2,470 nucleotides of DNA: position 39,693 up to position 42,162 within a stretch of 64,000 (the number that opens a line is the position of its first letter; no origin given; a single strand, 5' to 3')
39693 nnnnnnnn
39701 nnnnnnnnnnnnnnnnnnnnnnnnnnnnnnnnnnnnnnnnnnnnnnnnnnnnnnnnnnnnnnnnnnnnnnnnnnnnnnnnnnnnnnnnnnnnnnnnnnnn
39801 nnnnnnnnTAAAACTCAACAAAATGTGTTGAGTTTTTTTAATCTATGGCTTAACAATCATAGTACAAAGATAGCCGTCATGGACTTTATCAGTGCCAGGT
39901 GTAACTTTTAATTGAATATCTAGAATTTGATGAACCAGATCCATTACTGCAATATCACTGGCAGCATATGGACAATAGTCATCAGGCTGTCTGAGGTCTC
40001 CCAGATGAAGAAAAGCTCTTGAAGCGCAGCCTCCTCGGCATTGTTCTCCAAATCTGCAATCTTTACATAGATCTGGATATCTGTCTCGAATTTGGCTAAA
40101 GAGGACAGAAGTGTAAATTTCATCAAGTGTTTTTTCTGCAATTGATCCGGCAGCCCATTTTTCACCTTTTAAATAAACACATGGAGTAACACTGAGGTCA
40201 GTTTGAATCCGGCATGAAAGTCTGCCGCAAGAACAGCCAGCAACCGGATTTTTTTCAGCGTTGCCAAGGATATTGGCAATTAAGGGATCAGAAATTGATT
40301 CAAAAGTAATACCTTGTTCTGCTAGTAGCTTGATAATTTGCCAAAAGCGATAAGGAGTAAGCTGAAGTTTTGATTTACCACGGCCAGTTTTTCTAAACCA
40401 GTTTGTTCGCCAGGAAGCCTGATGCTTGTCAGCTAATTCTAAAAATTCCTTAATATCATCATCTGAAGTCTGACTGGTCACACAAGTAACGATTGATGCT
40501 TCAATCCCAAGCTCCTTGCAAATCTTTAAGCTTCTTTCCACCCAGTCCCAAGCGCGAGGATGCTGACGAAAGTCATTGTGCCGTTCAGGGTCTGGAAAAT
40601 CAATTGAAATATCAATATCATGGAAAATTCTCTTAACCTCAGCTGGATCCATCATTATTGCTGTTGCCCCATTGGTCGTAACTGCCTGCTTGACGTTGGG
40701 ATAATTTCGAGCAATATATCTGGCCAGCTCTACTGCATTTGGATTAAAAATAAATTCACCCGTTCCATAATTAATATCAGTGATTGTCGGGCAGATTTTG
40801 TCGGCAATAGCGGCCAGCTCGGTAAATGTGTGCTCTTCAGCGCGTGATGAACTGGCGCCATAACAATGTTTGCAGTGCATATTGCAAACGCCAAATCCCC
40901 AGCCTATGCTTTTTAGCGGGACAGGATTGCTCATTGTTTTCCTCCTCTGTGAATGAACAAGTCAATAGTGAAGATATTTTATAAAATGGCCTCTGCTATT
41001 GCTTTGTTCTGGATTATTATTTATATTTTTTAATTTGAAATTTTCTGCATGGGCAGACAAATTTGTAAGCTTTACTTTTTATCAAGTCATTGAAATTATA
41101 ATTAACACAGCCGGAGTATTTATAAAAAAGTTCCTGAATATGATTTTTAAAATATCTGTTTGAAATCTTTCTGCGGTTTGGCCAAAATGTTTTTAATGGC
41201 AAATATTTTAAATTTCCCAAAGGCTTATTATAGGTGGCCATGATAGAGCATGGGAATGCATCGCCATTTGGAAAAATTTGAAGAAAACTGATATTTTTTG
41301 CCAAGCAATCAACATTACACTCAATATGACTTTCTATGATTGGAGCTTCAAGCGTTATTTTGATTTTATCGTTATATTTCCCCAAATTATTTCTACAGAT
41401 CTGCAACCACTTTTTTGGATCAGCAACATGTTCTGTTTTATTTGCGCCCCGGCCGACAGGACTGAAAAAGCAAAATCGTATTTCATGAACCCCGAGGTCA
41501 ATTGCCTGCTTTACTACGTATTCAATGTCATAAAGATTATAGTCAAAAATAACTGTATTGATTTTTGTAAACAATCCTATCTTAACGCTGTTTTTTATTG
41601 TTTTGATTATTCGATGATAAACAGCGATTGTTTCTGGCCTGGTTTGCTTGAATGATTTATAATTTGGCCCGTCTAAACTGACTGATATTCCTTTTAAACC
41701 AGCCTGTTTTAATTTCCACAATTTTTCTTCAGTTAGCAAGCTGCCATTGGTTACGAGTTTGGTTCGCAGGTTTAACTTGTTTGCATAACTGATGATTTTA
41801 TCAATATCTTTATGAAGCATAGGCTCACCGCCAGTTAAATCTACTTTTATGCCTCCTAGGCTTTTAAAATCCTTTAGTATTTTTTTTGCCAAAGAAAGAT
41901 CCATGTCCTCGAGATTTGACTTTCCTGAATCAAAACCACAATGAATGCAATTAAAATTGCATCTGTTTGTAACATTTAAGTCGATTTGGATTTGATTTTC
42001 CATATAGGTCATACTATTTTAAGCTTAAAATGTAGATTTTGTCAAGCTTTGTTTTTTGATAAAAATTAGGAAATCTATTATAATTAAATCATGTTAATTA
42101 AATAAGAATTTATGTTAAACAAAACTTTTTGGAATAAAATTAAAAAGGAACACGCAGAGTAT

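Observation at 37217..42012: Two adjacent radical-SAM/SPASM-type enzymes next to an MBL-fold plus 2x cNMP-binding protein and a Cys-rich small protein with consensus divergent promoters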

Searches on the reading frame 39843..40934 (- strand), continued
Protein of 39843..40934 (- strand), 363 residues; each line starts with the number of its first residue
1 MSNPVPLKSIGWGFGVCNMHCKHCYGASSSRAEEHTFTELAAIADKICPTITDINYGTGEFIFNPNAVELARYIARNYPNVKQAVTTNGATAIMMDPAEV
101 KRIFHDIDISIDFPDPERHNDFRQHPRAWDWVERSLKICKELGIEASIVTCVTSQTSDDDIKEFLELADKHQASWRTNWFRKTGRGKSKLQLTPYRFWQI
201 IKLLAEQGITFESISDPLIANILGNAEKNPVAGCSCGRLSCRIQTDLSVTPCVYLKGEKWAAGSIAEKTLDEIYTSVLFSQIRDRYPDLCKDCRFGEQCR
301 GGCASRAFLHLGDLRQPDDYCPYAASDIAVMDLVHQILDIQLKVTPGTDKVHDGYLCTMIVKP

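Call 64: fold_search(model_id=the predicted structure, library=pdb)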
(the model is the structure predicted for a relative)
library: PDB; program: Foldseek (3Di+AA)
matches with E <= 10: 1630; with E <= 0.001: 126
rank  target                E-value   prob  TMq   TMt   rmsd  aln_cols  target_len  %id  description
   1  4k39_B                2.7e-15  1.00  0.67  0.68   5.5       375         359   20  Native anSMEcpe with bound AdoMet and Cp18Cys peptide (released 2013-05-08)
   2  4k37_A                3.0e-15  1.00  0.67  0.67   5.5       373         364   18  Native anSMEcpe with bound AdoMet (released 2013-05-08)
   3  4k38_A                8.9e-15  1.00  0.68  0.67   5.7       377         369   18  Native anSMEcpe with bound AdoMet and Kp18Cys peptide (released 2013-05-08)
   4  4k39_A                1.0e-14  1.00  0.68  0.69   5.4       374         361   20  Native anSMEcpe with bound AdoMet and Cp18Cys peptide (released 2013-05-08)
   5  4k38_B                1.1e-14  1.00  0.66  0.66   5.6       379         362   19  Native anSMEcpe with bound AdoMet and Kp18Cys peptide (released 2013-05-08)
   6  4k37_B                1.6e-14  1.00  0.68  0.67   4.8       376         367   19  Native anSMEcpe with bound AdoMet (released 2013-05-08)
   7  4k36_B                2.5e-14  1.00  0.68  0.68   5.5       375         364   19  His6 tagged anSMEcpe with bound AdoMet (released 2013-05-08)
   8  4k36_A                5.7e-14  1.00  0.69  0.66   4.8       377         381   19  His6 tagged anSMEcpe with bound AdoMet (released 2013-05-08)
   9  5v1s_A                1.0e-12  1.00  0.66  0.57   5.5       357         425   17  Crystal structure of Streptococcus suis SuiB bound to S-adenosylmethionine (released 2017-08-30)
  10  5v1q_A                1.8e-12  1.00  0.64  0.55   4.9       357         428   16  Crystal structure of Streptococcus suis SuiB (released 2017-08-30)
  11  5why_B                2.7e-12  1.00  0.65  0.57   6.0       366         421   18  Structural Insights into Thioether Bond Formation in the Biosynthesis of Sactipeptides (released 2017-07-26)
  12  7vob                  5.5e-12  1.00  0.55  0.61   8.0       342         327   14  The crystal structure of a Radical SAM Enzyme BlsE involved in the Biosynthesis of Blasticidin S (released 2022-05-04)
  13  5why_A                5.8e-12  1.00  0.64  0.57   6.1       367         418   18  Structural Insights into Thioether Bond Formation in the Biosynthesis of Sactipeptides (released 2017-07-26)
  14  5v1t_A                1.0e-11  1.00  0.66  0.56   5.2       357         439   17  Crystal structure of Streptococcus suis SuiB bound to precursor peptide SuiA (released 2017-08-30)
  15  5wgg_A                2.8e-11  1.00  0.66  0.56   6.0       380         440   18  Structural Insights into Thioether Bond Formation in the Biosynthesis of Sactipeptides (released 2017-07-26)
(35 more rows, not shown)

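Call 88: search_protein_families(library=pfam, proteins=[L009:9065-10276:+], max_evalue=0.01)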
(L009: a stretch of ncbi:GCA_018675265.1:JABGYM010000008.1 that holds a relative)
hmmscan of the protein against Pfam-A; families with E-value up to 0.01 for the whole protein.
L009:9065-10276:+ (403 aa): 2 families
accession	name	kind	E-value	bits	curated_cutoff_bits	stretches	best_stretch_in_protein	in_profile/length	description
PF01979.26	Amidohydro_1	-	4.6e-38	131.8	25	1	51-372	2-329/345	Amidohydrolase family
PF07969.17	Amidohydro_3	-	3.6e-09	37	29.7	1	200-355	278-447/472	Amidohydrolase family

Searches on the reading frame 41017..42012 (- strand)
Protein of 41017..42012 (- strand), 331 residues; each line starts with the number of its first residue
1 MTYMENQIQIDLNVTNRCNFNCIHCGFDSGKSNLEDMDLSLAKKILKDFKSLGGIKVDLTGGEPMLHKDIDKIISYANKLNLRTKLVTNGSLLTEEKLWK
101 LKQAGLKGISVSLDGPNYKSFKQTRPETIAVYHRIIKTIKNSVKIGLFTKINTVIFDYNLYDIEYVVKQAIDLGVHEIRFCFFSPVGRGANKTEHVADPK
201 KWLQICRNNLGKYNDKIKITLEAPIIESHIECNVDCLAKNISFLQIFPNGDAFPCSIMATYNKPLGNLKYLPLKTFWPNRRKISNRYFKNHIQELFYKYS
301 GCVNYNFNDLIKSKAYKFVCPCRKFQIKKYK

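Call 3: search_protein_families(library=pfam, proteins=[window:41017-42012:-], max_evalue=0.01)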
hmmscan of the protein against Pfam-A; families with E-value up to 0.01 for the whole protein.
window:41017-42012:- (331 aa): 3 families
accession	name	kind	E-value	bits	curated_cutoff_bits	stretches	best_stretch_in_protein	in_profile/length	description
PF04055.27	Radical_SAM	-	2e-25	90.3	29.5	1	13-167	2-163/166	Radical SAM superfamily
PF13353.11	Fer4_12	-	1.8e-05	25.5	22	1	17-125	14-125/137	4Fe-4S single cluster domain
PF13186.11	SPASM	-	0.002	18.8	21.5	1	243-289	7-52/67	Iron-sulfur cluster-binding domain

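Call 4: search_protein_families(library=ncbifam, proteins=[window:41017-42012:-], max_evalue=0.01)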
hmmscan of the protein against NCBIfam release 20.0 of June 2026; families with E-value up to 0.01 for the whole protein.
window:41017-42012:- (331 aa): 77 families (the best 25 are shown)
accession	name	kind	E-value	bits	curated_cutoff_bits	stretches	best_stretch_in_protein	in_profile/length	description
TIGR04055.1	rSAM_NirJ2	equivalog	4.7e-38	131.5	500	1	10-283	2-279/326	putative heme d1 biosynthesis radical SAM protein NirJ2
TIGR04545.1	rSAM_ahbD_hemeb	equivalog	5.5e-34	118.1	500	1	12-223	4-214/339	heme b synthase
TIGR02668.1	moaA_archaeal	equivalog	4e-32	111.4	325.25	1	10-199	12-202/303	GTP 3',8-cyclase MoaA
TIGR04303.1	GeoRSP_rSAM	equivalog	4.4e-29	102.1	400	1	7-283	4-281/325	GeoRSP system radical SAM/SPASM protein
TIGR04347.1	pseudo_SAM_Halo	equivalog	2.6e-28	99.4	525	1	12-194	42-223/390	TIGR04347 family pseudo-SAM/SPASM protein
TIGR02666.1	moaA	equivalog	4.9e-28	98.1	284.05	1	12-213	14-223/336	GTP 3',8-cyclase MoaA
TIGR04053.2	TIGR04053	equivalog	1.4e-27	97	395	1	13-207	13-208/366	TIGR04053 family radical SAM/SPASM domain-containing protein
NF050035.1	rSAM_WgK_link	exception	9.1e-27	94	650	1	3-223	4-222/367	radical SAM/SPASM peptide maturase WgkB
NF001199.0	PRK00164.2-1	equivalog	4.5e-26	91.7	231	1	9-168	13-173/308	GTP 3',8-cyclase MoaA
TIGR02109.1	PQQ_syn_pqqE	equivalog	6e-26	91.2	381.35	1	9-283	8-286/358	pyrroloquinoline quinone biosynthesis protein PqqE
TIGR04317.1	W_rSAM_matur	equivalog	1.1e-25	90.6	380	1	11-257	7-257/349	tungsten cofactor oxidoreductase radical SAM maturase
TIGR04251.1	SCM_rSAM_ScmF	equivalog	1.4e-25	90.5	400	1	9-192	5-191/353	SynChlorMet cassette radical SAM/SPASM protein ScmF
TIGR04054.1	rSAM_NirJ1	equivalog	1.4e-24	86.4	650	1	12-194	40-221/387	putative heme d1 biosynthesis radical SAM protein NirJ1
NF045574.1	sacti_mat_StsB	exception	6.2e-24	84.7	625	1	10-275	98-358/466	StsB family radical SAM/SPASM domain sactipeptide maturase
TIGR04546.1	rSAM_ahbC_deAc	equivalog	2.9e-23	82.3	650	1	11-192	42-222/390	12,18-didecarboxysiroheme deacetylase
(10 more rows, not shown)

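Call 12: find_homologous_proteins(query=window:41017-42012:-)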
Query window:41017-42012:- (331 aa): 343 proteins with E <= 0.001 among 1499 candidates; the best 120 are listed.
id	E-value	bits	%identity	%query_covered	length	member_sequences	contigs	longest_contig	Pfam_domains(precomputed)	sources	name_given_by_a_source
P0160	1.1e-224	763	100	100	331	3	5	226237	PF04055.28,PF13353.12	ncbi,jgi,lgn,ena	-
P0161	7.3e-113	395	57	97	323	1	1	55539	PF04055.28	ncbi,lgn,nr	ncbi:radical SAM protein [Candidatus Falkowbacteria bacterium]|nr:radical SAM protein [Candidatus Fa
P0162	1.4e-106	375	55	97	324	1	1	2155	PF04055.28,PF13353.12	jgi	jgi:MoaA/NifB/PqqE/SkfB family radical SAM enzyme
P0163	1.3e-104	368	50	97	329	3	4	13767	PF04055.28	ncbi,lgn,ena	-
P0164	1.2e-103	365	50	98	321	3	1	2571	PF04055.28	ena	-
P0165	1.6e-91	325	47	98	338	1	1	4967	PF13186.12,PF04055.28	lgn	-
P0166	4.6e-90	321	46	98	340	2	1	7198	PF13186.12,PF04055.28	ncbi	-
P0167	8.6e-88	313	52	89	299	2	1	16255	PF04055.28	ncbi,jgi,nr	ncbi:MAG: radical SAM protein [Planctomycetes bacterium]|jgi:MoaA/NifB/PqqE/SkfB family radical SAM 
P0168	8.9e-87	310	43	99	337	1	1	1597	PF13186.12,PF04055.28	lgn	-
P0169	1.3e-86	309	47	94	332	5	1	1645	PF13186.12,PF04055.28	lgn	-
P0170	1.7e-86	309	44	98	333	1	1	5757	PF13186.12,PF04055.28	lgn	-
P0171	2.4e-86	308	46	97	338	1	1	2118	PF04055.28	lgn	-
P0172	3.4e-86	308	44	99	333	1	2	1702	PF13186.12,PF04055.28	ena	-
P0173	9.6e-86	306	44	97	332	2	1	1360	PF13186.12,PF04055.28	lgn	-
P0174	1.8e-84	302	43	98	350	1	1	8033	PF13186.12,PF04055.28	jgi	jgi:MoaA/NifB/PqqE/SkfB family radical SAM enzyme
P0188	1.8e-81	292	44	98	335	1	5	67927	PF13186.12,PF04055.28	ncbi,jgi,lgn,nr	ncbi:radical SAM protein [Candidatus Pacearchaeota archaeon]|nr:radical SAM protein [Candidatus Pace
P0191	6.4e-81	290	43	100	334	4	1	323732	PF13186.12,PF04055.28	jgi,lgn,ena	-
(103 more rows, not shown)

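Call 44: search_solved_structures(query=A3, max_evalue=0.001)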
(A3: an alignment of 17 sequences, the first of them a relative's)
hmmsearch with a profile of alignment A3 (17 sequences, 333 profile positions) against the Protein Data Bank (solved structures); distinct sequences matched with E-value up to 0.001: 34.
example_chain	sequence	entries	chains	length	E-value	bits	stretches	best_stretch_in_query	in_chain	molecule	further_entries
2fb2_A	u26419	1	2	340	9.6e-24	87.4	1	8-207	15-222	Molybdenum cofactor biosynthesis protein A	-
1tv7_A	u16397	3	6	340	1.1e-23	87.1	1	8-207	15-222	Molybdenum cofactor biosynthesis protein A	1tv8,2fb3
6c8v_A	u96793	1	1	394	1.6e-20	76.8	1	12-281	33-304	Coenzyme PQQ synthesis protein E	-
7vob_C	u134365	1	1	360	1.9e-20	76.5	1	15-176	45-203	Cytosylglucuronate decarboxylase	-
7voc_C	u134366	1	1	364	1.9e-20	76.5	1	15-176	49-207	Cytosylglucuronate decarboxylase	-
6efn_A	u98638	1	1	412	9.8e-20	74.2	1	10-174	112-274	Sporulation killing factor maturation protein SkfB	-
7tol_A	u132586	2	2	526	2.1e-19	73.1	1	9-185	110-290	glycerol dibiphytanyl glycerol tetraether - macrocyclic archaeol synthase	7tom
5wgg_A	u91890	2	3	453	3.4e-15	59.2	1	7-135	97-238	Radical SAM domain protein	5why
6b4c_A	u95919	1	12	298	1.7e-13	53.7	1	13-163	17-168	Viperin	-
9dgw_A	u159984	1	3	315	1.8e-13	53.6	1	12-163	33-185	Radical SAM core domain-containing protein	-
9dfw_A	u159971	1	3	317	1.9e-13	53.5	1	12-163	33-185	Radical SAM core domain-containing protein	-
7n7i_A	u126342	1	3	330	2.1e-13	53.4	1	13-163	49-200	Viperin-like enzyme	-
5v1q_A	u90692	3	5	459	2.2e-13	53.3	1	16-286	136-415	Radical SAM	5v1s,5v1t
8wm2_A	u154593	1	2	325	1.8e-12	50.3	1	11-113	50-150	Fe-S radical SAM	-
7n7h_A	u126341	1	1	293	2.1e-12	50.1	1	10-163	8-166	VIPERIN-LIKE ENZYME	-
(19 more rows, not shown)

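Call 58: search_protein_families(library=padloc, proteins=[window:41017-42012:-], max_evalue=0.01)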
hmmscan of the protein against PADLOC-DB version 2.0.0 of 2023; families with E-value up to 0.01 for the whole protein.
window:41017-42012:- (331 aa): 3 families
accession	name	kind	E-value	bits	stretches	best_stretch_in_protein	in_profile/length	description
PDLC02903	pVip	-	2.9e-25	87.2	1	10-162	2-153/257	Viperins not associated with kinases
PDLC02904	pVip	-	4.1e-25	86.8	1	7-161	2-155/262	Viperins associated with kinases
PDLC02905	pVip-kinase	-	1.7e-11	42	1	13-162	187-344/474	Viperin-kinase fusion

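Call 76: find_encoding_contigs(protein=P0191, flank=8000, max_places=2)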
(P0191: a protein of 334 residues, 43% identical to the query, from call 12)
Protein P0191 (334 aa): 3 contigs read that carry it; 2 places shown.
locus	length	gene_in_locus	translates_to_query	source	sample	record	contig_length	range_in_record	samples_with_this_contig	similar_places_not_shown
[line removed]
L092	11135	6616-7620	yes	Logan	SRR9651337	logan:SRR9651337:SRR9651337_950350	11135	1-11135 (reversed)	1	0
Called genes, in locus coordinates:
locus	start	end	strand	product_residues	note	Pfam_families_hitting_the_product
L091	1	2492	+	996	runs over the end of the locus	PF13728:TraF (faint), PF05768:Glrx-like (faint), PF00085:Thioredoxin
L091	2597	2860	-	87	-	-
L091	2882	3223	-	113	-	-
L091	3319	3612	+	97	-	-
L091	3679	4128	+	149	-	-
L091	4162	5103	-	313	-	PF02661:Fic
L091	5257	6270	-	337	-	PF01047:MarR (weak), PF13404:HTH_AsnC-type, PF13412:HTH_24, PF01037:AsnC_trans_reg (faint), PF13404:HTH_AsnC-type (weak), PF13412:HTH_24 (weak)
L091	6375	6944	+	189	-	PF01966:HD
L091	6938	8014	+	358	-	PF04055:Radical_SAM, PF13353:Fer4_12 (weak), PF13186:SPASM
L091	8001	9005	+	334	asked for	PF04055:Radical_SAM, PF13186:SPASM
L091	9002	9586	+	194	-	PF02223:Thymidylate_kin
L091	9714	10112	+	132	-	PF01336:tRNA_anti-codon (weak)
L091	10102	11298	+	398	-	PF01970:TctA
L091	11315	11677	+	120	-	PF13091:PLDc_2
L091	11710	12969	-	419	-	PF04851:ResIII, PF00270:DEAD, PF00271:Helicase_C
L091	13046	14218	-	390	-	PF01555:N6_N4_Mtase, PF01170:UPF0020, PF13847:Methyltransf_31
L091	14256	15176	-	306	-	PF06550:SPP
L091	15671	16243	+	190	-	PF09335:VTT_dom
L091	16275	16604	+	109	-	PF01870:Hjc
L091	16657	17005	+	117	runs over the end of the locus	-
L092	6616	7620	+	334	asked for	PF04055:Radical_SAM, PF13186:SPASM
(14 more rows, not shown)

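Call 77: find_encoding_contigs(protein=P0188, flank=8000, max_places=2)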
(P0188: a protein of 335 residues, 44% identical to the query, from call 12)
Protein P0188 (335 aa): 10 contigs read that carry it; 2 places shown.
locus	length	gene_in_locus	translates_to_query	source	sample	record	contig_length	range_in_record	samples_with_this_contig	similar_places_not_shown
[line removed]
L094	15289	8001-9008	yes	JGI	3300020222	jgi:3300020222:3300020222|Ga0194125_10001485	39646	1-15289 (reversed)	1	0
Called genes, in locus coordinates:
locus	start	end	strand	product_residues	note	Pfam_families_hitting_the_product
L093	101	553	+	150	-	PF01037:AsnC_trans_reg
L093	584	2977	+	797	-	PF00133:tRNA-synt_1, PF09334:tRNA-synt_1g, PF01406:tRNA-synt_1e, PF08264:Anticodon_1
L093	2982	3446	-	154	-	-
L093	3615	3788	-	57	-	-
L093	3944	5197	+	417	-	PF13173:AAA_14, PF13635:DUF4143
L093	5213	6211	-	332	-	PF01047:MarR (faint), PF13404:HTH_AsnC-type, PF13412:HTH_24, PF01037:AsnC_trans_reg (faint), PF13404:HTH_AsnC-type, PF13412:HTH_24 (weak)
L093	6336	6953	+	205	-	-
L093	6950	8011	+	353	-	PF04055:Radical_SAM, PF13353:Fer4_12, PF13186:SPASM (weak)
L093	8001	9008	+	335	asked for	PF04055:Radical_SAM, PF13186:SPASM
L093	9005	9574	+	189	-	PF13671:AAA_33 (weak), PF02223:Thymidylate_kin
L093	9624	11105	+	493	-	PF03463:eRF1_1, PF18854:baeRF_family10 (faint), PF03464:eRF1_2, PF01079:Hint (weak), PF14890:Intein_splicing (weak), PF03464:eRF1_2, PF03465:eRF1_3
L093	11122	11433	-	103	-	-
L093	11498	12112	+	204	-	PF04079:SMC_ScpB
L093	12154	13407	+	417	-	PF13506:Glyco_transf_21, PF03142:Chitin_synth_2 (faint), PF00535:Glycos_transf_2, PF10111:Glyco_tranf_2_2, PF13641:Glyco_tranf_2_3, PF13632:Glyco_trans_2_3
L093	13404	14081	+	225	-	-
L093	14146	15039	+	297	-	-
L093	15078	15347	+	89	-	PF13656:RNA_pol_L_2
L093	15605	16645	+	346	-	PF13528:Glyco_trans_1_3, PF04101:Glyco_tran_28_C (weak)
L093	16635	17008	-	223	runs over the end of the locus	PF14360:PAP2_C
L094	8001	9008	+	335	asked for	PF04055:Radical_SAM, PF13186:SPASM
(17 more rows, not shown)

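Call 88: search_protein_families(library=pfam, proteins=[L093:6336-6953:+, L091:6375-6944:+], max_evalue=0.01)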
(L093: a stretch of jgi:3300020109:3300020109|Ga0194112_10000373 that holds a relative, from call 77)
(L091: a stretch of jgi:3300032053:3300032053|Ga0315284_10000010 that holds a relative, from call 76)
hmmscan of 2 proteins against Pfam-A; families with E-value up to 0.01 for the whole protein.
L093:6336-6953:+ (205 aa): 2 families
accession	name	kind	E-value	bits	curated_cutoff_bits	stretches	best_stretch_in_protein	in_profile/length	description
PF01966.28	HD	-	0.00085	20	22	1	44-139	2-111/116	HD domain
PF00233.25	PDEase_I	-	0.00097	19.3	24.8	1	41-80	1-44/238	3'5'-cyclic nucleotide phosphodiesterase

L091:6375-6944:+ (189 aa): 2 families
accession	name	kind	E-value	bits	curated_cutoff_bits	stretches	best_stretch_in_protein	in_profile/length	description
PF01966.28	HD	-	2e-09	38.2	22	1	28-123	2-111/116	HD domain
PF13875.12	DUF4202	-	0.0057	16.9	35.1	0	68-120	78-131/183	Domain of unknown function (DUF4202)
